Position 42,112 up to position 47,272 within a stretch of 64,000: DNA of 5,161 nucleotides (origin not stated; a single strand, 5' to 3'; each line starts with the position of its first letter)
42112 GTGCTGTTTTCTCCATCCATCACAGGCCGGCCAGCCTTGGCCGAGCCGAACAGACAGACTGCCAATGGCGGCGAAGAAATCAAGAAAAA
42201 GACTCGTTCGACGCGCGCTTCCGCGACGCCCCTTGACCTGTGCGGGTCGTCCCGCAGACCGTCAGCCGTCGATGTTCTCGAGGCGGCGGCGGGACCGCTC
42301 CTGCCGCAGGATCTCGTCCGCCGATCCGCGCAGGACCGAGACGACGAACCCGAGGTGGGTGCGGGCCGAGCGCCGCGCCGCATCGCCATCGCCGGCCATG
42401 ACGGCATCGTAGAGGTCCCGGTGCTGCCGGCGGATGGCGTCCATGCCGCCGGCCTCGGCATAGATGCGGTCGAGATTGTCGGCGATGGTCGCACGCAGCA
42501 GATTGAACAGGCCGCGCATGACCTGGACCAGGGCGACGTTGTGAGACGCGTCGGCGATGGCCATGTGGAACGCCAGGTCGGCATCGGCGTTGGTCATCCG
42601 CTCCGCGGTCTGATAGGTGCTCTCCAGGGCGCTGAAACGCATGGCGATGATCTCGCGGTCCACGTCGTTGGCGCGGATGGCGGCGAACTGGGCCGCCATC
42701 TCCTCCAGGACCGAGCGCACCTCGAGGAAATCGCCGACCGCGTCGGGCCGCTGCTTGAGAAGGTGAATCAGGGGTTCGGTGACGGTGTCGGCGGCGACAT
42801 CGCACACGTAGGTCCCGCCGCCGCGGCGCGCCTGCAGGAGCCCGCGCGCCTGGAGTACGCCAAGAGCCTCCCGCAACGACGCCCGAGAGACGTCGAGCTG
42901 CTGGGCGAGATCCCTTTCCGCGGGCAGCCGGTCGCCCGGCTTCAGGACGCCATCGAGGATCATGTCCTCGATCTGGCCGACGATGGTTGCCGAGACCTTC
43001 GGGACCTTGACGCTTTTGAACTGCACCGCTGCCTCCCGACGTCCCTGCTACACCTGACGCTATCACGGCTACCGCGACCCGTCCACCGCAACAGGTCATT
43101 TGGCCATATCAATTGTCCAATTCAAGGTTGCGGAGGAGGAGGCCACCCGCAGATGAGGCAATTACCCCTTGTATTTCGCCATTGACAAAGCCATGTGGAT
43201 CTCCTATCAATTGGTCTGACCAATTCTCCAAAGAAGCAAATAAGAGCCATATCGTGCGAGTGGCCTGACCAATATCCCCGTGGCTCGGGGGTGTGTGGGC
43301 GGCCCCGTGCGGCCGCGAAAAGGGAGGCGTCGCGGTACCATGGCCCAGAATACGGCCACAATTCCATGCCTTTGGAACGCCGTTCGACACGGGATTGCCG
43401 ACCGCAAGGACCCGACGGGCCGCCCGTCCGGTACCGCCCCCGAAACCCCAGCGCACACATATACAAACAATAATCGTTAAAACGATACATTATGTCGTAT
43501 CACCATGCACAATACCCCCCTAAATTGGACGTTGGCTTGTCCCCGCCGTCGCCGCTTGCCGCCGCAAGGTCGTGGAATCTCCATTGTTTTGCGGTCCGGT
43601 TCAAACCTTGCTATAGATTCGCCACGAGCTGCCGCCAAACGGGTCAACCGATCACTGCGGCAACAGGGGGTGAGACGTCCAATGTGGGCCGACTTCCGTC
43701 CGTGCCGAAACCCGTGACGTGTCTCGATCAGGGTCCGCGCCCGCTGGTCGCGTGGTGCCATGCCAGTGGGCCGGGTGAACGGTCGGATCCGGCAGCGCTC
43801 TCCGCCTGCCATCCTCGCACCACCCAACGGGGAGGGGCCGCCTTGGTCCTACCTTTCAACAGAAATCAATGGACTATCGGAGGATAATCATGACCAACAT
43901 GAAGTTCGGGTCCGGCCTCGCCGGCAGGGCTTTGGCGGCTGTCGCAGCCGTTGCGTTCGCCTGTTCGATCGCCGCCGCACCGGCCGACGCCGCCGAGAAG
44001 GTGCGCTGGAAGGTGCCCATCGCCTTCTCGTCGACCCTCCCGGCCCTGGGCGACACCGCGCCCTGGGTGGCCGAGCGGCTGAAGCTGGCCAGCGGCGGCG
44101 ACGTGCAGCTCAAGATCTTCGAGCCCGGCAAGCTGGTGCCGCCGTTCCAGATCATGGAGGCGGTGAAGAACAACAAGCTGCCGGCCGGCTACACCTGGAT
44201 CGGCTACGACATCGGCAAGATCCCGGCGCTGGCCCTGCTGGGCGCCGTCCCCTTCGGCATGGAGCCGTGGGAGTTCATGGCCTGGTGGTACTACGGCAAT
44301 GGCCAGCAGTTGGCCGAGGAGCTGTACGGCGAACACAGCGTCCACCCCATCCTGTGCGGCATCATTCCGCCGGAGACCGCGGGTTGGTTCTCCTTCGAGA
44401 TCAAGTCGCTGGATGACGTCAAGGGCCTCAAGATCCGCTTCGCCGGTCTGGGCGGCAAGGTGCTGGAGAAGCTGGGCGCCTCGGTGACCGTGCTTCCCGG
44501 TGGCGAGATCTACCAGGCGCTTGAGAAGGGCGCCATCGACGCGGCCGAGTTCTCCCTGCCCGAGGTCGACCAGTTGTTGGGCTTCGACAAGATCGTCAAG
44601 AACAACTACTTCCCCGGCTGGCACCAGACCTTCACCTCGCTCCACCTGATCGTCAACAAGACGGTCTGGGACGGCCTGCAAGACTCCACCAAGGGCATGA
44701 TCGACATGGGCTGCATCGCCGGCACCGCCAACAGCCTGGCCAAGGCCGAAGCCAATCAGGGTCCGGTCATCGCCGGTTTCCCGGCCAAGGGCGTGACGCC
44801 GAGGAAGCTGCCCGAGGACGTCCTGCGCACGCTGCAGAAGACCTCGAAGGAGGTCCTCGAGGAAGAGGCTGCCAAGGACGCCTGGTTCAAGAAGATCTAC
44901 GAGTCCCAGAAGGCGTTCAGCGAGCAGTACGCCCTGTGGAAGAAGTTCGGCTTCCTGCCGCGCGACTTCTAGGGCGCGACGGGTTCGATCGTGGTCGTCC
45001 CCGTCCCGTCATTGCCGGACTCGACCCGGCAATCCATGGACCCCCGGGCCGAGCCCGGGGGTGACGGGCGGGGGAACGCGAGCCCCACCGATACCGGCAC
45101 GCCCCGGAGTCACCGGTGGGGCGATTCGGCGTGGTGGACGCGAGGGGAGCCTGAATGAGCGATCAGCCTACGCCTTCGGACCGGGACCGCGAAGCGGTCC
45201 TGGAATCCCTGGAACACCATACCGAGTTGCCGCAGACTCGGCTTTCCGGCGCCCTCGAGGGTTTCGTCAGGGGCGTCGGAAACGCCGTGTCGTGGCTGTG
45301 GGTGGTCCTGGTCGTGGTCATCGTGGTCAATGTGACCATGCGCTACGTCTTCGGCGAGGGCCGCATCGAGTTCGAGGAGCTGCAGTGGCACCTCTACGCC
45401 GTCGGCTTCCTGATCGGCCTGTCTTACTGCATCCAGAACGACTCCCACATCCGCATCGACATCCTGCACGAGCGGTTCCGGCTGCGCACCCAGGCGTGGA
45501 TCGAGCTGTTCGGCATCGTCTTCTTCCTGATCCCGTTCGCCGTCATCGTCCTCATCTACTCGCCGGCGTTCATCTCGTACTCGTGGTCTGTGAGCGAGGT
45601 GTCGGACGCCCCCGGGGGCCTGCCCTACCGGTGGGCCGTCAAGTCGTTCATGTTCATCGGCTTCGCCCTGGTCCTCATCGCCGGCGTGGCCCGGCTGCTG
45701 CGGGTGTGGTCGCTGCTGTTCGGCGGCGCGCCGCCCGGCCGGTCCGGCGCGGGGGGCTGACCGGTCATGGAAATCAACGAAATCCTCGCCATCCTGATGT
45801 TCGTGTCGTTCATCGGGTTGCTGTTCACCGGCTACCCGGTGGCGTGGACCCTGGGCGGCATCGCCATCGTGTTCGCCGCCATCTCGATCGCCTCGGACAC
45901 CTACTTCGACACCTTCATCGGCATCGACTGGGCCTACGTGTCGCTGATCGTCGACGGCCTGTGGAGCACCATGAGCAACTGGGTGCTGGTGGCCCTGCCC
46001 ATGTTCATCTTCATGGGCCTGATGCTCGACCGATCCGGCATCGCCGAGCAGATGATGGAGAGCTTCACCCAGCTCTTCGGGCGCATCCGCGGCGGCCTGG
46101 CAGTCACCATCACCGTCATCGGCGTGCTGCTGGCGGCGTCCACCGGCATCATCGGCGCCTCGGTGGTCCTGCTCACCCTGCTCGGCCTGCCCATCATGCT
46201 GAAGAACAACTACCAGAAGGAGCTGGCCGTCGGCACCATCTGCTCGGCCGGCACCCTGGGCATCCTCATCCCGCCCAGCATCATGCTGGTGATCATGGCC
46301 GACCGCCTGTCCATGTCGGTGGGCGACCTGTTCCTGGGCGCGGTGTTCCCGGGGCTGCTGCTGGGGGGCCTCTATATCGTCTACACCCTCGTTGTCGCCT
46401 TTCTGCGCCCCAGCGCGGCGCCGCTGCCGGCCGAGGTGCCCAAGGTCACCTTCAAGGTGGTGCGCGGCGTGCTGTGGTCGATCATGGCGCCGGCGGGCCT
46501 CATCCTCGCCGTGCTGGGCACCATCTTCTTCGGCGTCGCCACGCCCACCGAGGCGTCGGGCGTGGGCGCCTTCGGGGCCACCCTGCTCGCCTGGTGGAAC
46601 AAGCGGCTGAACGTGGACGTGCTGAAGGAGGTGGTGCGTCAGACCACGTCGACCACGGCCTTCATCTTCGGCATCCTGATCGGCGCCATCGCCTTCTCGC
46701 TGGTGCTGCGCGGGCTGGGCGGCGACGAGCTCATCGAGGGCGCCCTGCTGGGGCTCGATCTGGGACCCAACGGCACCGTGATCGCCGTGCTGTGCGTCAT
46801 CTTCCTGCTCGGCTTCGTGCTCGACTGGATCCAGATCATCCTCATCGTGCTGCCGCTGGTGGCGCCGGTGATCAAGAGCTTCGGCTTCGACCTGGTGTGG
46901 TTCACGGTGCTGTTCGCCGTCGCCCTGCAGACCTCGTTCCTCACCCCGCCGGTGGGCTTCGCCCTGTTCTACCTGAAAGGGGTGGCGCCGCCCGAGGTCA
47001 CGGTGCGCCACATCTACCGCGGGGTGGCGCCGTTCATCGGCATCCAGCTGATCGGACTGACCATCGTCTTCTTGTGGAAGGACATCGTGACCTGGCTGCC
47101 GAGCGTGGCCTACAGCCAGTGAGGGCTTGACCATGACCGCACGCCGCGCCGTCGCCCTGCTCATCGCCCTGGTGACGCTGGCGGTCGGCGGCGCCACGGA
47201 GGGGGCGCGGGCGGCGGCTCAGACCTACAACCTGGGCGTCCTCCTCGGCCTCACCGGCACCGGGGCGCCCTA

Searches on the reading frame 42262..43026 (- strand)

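Call 21: search_protein_families(library=pfam, proteins=[window:42262-43026:-], max_evalue=0.000001)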
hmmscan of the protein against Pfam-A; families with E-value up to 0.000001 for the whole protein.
window:42262-43026:- (254 aa): 2 families
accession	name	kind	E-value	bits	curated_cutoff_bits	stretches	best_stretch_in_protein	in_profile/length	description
PF00392.27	GntR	-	4.1e-22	78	27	1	13-74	3-64/64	Bacterial regulatory proteins, gntR family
PF07729.17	FCD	-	1.7e-20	74.1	24.3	1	100-225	2-123/125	FCD domain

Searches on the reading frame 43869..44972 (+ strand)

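Call 21: search_protein_families(library=pfam, proteins=[window:43869-44972:+], max_evalue=0.000001)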
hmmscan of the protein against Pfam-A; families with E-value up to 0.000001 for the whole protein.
window:43869-44972:+ (367 aa): 1 family
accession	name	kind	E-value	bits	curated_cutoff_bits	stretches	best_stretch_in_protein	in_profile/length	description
PF03480.18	DctP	-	5.6e-32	111.7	23.4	1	67-336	18-285/286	Bacterial extracellular solute-binding protein, family 7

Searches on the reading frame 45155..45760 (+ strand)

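Call 21: search_protein_families(library=pfam, proteins=[window:45155-45760:+], max_evalue=0.000001)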
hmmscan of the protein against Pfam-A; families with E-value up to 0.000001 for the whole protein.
window:45155-45760:+ (201 aa): 1 family
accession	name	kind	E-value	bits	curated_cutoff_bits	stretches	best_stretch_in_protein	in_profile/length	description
PF04290.18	DctQ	-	5.2e-20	72.1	28.3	1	52-185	1-130/132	Tripartite ATP-independent periplasmic transporters, DctQ component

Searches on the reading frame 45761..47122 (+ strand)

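Call 21: search_protein_families(library=pfam, proteins=[window:45761-47122:+], max_evalue=0.000001)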
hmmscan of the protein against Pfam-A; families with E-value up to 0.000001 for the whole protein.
window:45761-47122:+ (453 aa): 1 family
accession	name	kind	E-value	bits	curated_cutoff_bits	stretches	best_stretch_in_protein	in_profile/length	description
PF06808.19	DctM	-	8e-73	246.1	23.8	1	14-437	1-408/413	Tripartite ATP-independent periplasmic transporter, DctM component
